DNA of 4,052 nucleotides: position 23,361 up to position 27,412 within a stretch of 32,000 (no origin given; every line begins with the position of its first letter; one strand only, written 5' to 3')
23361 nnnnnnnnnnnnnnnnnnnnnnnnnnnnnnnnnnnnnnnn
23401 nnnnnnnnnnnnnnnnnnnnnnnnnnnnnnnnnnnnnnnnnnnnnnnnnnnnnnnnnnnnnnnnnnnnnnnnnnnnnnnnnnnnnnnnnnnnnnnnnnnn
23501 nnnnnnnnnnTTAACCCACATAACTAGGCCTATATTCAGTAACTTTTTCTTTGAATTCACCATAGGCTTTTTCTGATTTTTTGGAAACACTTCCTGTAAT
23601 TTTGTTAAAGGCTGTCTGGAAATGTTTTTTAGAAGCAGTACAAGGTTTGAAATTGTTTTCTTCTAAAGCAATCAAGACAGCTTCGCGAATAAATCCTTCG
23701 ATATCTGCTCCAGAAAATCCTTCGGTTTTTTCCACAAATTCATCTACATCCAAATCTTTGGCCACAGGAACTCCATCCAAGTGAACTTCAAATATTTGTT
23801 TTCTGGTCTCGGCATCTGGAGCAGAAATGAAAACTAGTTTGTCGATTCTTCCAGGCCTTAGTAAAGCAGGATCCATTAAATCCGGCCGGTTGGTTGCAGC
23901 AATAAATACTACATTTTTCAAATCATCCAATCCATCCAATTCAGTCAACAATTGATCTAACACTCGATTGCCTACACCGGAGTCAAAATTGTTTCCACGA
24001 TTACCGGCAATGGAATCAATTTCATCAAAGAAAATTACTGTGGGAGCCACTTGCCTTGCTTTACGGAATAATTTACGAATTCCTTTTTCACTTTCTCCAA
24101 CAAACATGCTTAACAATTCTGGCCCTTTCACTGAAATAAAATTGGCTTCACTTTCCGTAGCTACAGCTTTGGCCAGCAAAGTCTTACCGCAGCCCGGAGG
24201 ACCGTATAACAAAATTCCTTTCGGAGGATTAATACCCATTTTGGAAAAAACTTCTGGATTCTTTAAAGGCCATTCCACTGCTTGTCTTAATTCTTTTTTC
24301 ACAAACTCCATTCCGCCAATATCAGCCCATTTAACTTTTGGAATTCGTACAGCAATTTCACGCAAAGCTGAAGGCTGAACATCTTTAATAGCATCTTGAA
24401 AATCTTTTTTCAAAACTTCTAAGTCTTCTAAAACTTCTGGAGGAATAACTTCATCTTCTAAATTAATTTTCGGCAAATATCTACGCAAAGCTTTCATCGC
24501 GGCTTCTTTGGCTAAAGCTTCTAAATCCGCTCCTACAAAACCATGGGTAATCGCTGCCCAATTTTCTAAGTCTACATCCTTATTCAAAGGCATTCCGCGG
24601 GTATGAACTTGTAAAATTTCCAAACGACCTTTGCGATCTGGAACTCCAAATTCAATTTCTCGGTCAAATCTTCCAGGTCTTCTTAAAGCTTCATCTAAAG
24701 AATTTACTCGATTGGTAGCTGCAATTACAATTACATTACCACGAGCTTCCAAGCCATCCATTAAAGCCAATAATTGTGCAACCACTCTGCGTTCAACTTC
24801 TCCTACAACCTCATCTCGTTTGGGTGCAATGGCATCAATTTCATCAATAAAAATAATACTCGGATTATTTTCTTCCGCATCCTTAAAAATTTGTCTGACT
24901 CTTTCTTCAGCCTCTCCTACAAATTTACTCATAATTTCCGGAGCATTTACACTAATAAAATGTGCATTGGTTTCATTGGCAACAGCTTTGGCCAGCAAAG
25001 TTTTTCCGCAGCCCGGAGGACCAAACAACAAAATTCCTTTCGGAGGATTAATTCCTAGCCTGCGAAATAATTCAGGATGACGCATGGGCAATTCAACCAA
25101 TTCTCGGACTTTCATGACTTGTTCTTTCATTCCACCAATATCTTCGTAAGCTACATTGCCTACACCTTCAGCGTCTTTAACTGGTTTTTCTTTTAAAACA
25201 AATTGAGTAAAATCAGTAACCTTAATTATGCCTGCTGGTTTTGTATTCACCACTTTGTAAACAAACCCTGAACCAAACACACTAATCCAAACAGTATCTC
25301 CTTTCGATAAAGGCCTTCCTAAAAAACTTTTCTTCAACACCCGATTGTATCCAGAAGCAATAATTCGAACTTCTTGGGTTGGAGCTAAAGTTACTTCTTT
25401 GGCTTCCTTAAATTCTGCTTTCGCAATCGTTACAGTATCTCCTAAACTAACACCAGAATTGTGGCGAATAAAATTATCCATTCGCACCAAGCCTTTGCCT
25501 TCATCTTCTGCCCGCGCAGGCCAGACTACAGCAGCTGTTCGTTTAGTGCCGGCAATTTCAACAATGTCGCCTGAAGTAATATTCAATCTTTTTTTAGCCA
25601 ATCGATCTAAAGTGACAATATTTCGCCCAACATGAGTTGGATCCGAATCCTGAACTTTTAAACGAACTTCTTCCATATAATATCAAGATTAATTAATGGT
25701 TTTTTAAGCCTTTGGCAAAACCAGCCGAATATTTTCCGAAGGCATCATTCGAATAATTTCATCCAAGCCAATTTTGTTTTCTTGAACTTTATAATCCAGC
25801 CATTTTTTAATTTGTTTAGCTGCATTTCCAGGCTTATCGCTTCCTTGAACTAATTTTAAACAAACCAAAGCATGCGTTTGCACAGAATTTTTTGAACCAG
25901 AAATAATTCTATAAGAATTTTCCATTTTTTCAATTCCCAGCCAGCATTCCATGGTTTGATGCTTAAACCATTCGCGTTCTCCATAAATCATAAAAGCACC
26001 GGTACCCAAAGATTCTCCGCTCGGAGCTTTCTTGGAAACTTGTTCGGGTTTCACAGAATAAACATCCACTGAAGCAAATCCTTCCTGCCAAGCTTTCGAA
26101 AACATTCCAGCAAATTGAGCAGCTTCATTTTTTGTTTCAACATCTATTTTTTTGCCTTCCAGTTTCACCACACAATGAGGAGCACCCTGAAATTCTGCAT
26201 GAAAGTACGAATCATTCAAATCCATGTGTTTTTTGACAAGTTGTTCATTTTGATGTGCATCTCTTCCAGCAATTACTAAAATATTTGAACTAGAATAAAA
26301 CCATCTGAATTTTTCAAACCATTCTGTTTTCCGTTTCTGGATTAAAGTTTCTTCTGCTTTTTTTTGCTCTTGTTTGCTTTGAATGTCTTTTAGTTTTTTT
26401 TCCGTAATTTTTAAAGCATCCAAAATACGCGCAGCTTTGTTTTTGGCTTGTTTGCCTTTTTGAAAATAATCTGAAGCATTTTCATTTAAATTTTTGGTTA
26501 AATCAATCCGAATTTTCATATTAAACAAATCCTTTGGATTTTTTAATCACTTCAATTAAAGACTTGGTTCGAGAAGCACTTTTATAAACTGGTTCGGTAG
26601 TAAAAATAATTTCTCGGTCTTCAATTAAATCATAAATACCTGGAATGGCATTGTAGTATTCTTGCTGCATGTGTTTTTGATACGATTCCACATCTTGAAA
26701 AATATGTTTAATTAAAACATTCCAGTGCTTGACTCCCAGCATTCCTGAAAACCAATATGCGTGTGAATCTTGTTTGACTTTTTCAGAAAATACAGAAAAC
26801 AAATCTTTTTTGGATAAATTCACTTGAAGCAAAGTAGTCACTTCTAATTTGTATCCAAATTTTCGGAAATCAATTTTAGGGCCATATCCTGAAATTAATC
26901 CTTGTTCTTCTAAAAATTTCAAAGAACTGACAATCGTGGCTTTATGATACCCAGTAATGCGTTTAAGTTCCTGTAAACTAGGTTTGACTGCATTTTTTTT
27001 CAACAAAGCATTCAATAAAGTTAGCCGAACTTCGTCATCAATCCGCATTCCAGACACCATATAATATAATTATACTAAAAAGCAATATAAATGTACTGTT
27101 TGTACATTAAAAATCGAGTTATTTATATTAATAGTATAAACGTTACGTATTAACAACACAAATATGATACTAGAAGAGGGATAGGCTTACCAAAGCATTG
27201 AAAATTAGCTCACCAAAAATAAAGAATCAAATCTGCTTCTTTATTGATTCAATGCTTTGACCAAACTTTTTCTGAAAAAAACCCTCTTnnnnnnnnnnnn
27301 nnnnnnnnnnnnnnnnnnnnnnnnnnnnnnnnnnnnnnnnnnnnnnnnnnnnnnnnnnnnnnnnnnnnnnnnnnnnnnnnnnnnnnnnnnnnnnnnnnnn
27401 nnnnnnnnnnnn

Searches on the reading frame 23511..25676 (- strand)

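Call 11: search_protein_families(library=pfam, proteins=[window:23511-25676:-])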
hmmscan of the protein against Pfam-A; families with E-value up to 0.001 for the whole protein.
window:23511-25676:- (721 aa): 43 families (the best 25 are shown)
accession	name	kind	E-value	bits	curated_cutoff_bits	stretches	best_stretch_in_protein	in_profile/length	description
PF00004.35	AAA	-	1e-97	324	21.2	2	215-344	1-130/131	ATPase family associated with various cellular activities (AAA)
PF17862.7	AAA_lid_3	-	6.9e-29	99.4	27.2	2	367-408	1-42/45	AAA+ lid domain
PF02359.24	CDC48_N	-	4.9e-26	91.2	35.1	1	5-88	1-84/85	Cell division protein 48 (CDC48), N-terminal domain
PF07724.20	AAA_2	-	1.7e-15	57.9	27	1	215-309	6-102/166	AAA domain (Cdc48 subfamily)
PF05496.18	RuvB_N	-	2.3e-15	57.2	27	2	214-293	35-106/159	Holliday junction DNA helicase RuvB P-loop domain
PF13191.12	AAA_16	-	1.5e-14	55.3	32.6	1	203-318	15-138/167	AAA ATPase domain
PF02933.23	CDC48_2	-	6.7e-14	51.7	22.4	1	113-167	9-63/64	Cell division protein 48 (CDC48), domain 2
PF07728.20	AAA_5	-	8.7e-14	52.1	22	1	215-333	2-137/139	AAA domain (dynein-related subfamily)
PF13173.12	AAA_14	-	3.7e-13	50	27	2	215-284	5-75/129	AAA domain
PF13401.12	AAA_22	-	1.8e-11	44.9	27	1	215-284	8-65/130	AAA domain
PF23902.1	AAA_lid_PRS2_C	-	8e-11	42.4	34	1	623-693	2-70/73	PRS2 AAA+ lid C-terminal domain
PF06068.19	TIP49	-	9e-10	38.7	23.8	0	213-258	51-98/347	TIP49 P-loop domain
PF13671.12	AAA_33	-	2.3e-09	38.1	27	1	215-326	2-83/143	AAA domain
PF13521.12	AAA_28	-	3.3e-08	34.4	27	0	215-265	2-48/164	AAA domain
PF00910.28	RNA_helicase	-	3.4e-08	34.4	21.5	0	215-248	1-34/105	RNA helicase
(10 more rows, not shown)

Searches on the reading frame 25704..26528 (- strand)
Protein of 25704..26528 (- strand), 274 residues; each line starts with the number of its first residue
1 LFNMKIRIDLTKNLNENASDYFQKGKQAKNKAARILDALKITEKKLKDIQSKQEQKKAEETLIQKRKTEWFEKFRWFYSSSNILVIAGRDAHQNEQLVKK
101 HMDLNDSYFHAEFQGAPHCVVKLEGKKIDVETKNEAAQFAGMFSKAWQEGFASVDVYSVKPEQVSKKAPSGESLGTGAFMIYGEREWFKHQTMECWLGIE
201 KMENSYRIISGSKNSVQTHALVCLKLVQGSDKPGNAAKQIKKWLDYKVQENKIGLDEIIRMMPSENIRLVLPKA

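Call 92: search_protein_families(library=pfam, proteins=[window:25704-26528:-], max_evalue=0.01)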
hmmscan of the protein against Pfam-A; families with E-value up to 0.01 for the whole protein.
window:25704-26528:- (274 aa): 3 families
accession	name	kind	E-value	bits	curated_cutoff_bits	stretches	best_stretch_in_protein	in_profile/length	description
PF05670.18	NFACT-R_1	-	1.9e-35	122.2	29.8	1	73-183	1-112/112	NFACT protein RNA binding domain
PF05833.16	NFACT_N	-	2.6e-05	23.6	31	1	4-60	369-425/456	NFACT N-terminal and middle domains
PF18297.6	NFACT-R_2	-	0.0024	18.4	26.9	1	75-160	2-83/104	NFACT protein RNA binding domain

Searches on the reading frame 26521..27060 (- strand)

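Call 11: search_protein_families(library=pfam, proteins=[window:26521-27060:-])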
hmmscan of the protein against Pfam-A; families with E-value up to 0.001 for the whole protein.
window:26521-27060:- (179 aa): 1 family
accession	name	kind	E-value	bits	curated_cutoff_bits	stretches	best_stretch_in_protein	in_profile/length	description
PF01022.26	HTH_5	-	0.00086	19.6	22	0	9-57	1-46/47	Bacterial regulatory protein, arsR family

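Call 112: search_protein_families(library=phrogs, proteins=[window:26521-27060:-], max_evalue=0.001)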
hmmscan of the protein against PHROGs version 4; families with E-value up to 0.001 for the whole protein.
window:26521-27060:- (179 aa): 0 families

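Call 113: search_protein_families(library=ncbifam, proteins=[window:26521-27060:-], max_evalue=0.001)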
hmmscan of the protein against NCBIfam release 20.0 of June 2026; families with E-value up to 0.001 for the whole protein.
window:26521-27060:- (179 aa): 4 families
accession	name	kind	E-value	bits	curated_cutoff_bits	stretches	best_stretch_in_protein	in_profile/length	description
NF041396.1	TranRegLrp_Halo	equivalog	2.4e-08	34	190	1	12-92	7-83/149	HTH-type transcriptional regulator Lrp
NF040820.1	trans_reg_LrpA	equivalog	1.9e-06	27.8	250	1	16-97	9-86/141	HTH-type transcriptional regulator LrpA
NF008370.0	PRK11169.1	equivalog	2.4e-05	24.1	233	1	10-143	14-142/164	leucine-responsive transcriptional regulator Lrp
NF053755.1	MsvR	equivalog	0.00023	20.9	220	1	7-87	10-90/236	transcriptional factor MsvR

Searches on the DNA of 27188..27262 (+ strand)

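Call 102: build_rna_model(alignment_id=A7, structure=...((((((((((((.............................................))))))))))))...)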
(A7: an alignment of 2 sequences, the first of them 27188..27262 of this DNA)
Model R2 built from alignment A7 (2 sequences, 75 columns); structure: as given.
model positions 75; base pairs 12; branch points 0; effective number of sequences 2; information 0.67 bits per position. Calibrated on 0.2 Mb of random sequence (short: E-values are rough).
structure used (alignment columns):
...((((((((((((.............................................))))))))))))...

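Call 103: search_with_rna_model(model_id=R2, source=window, filters=off, max_evalue=10, show_alignments=8)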
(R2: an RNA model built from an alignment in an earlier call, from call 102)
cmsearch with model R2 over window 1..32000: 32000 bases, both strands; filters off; matches with E-value up to 10: 47.
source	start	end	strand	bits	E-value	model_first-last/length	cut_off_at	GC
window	19430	19504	-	87.4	1.5e-16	1-75/75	no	0.31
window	27188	27262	+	86.9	1.9e-16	1-75/75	no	0.31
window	27188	27262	-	33.5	7.8e-05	1-75/75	no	0.31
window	19430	19504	+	23.9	0.0092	1-75/75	no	0.31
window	30802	30866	+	20.7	0.045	1-75/75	no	0.26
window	21067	21111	+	19.4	0.089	1-75/75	no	0.24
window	19707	19775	-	17.8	0.19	1-75/75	no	0.26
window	30800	30868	-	16.8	0.33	1-75/75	no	0.25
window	21067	21111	-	16.7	0.34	1-75/75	no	0.24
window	31805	31876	+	16.5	0.37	1-75/75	no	0.25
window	19707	19775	+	16.4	0.39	1-75/75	no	0.26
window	21479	21555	+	16.2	0.43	1-75/75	no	0.25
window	13910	13971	-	15.8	0.55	1-75/75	no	0.35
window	20491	20556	-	15.7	0.56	1-75/75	no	0.27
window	1863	1905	-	15.4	0.65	1-75/75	no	0.28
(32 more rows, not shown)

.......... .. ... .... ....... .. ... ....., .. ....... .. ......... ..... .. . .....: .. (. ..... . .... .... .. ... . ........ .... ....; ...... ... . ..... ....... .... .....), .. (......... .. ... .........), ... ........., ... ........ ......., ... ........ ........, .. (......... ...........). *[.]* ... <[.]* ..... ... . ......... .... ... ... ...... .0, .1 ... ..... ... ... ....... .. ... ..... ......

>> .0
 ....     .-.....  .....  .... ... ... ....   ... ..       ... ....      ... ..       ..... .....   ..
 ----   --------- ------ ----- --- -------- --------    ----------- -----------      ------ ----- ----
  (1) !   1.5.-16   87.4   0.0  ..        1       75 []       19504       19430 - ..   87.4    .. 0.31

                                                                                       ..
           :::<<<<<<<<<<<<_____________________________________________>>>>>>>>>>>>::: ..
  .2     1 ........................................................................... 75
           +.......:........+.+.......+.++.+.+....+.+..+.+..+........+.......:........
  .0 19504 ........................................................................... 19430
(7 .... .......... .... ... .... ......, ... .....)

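Call 104: search_with_rna_model(model_id=R2, sources=[L002, L003, L004, L005, L030, L031, L032, L033, L034, L035], max_evalue=10, show_alignments=4)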
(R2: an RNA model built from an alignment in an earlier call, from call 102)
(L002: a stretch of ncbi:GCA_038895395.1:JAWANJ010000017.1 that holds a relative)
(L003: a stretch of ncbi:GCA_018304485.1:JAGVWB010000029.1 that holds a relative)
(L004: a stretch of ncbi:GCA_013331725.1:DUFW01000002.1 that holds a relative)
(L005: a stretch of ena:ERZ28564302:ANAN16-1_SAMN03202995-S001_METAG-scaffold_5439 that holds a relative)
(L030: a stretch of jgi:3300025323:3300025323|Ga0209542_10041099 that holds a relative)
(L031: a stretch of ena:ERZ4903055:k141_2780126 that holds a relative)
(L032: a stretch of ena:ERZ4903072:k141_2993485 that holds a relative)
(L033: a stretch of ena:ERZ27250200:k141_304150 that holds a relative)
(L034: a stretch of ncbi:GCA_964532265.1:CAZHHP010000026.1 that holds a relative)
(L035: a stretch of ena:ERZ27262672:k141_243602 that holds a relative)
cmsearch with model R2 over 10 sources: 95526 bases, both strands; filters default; matches with E-value up to 10: 11.
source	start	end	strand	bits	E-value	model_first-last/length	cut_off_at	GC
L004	18329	18399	-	23.2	0.039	1-75/75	no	0.38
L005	17776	17846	-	23.2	0.039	1-75/75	no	0.38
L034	451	525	+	22.1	0.068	1-75/75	no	0.2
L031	4871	4944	-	18.7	0.37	1-75/75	no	0.22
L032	3925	3998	-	18.7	0.37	1-75/75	no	0.22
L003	18751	18819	-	18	0.52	1-75/75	no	0.38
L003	3985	4050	-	15.2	2.1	1-75/75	no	0.38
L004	3812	3877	-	15.2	2.1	1-75/75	no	0.38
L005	2939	3004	-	15.2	2.1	1-75/75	no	0.38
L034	2137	2185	+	15.1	2.3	1-75/75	no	0.22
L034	5300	5372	-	12.8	7.2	1-75/75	no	0.21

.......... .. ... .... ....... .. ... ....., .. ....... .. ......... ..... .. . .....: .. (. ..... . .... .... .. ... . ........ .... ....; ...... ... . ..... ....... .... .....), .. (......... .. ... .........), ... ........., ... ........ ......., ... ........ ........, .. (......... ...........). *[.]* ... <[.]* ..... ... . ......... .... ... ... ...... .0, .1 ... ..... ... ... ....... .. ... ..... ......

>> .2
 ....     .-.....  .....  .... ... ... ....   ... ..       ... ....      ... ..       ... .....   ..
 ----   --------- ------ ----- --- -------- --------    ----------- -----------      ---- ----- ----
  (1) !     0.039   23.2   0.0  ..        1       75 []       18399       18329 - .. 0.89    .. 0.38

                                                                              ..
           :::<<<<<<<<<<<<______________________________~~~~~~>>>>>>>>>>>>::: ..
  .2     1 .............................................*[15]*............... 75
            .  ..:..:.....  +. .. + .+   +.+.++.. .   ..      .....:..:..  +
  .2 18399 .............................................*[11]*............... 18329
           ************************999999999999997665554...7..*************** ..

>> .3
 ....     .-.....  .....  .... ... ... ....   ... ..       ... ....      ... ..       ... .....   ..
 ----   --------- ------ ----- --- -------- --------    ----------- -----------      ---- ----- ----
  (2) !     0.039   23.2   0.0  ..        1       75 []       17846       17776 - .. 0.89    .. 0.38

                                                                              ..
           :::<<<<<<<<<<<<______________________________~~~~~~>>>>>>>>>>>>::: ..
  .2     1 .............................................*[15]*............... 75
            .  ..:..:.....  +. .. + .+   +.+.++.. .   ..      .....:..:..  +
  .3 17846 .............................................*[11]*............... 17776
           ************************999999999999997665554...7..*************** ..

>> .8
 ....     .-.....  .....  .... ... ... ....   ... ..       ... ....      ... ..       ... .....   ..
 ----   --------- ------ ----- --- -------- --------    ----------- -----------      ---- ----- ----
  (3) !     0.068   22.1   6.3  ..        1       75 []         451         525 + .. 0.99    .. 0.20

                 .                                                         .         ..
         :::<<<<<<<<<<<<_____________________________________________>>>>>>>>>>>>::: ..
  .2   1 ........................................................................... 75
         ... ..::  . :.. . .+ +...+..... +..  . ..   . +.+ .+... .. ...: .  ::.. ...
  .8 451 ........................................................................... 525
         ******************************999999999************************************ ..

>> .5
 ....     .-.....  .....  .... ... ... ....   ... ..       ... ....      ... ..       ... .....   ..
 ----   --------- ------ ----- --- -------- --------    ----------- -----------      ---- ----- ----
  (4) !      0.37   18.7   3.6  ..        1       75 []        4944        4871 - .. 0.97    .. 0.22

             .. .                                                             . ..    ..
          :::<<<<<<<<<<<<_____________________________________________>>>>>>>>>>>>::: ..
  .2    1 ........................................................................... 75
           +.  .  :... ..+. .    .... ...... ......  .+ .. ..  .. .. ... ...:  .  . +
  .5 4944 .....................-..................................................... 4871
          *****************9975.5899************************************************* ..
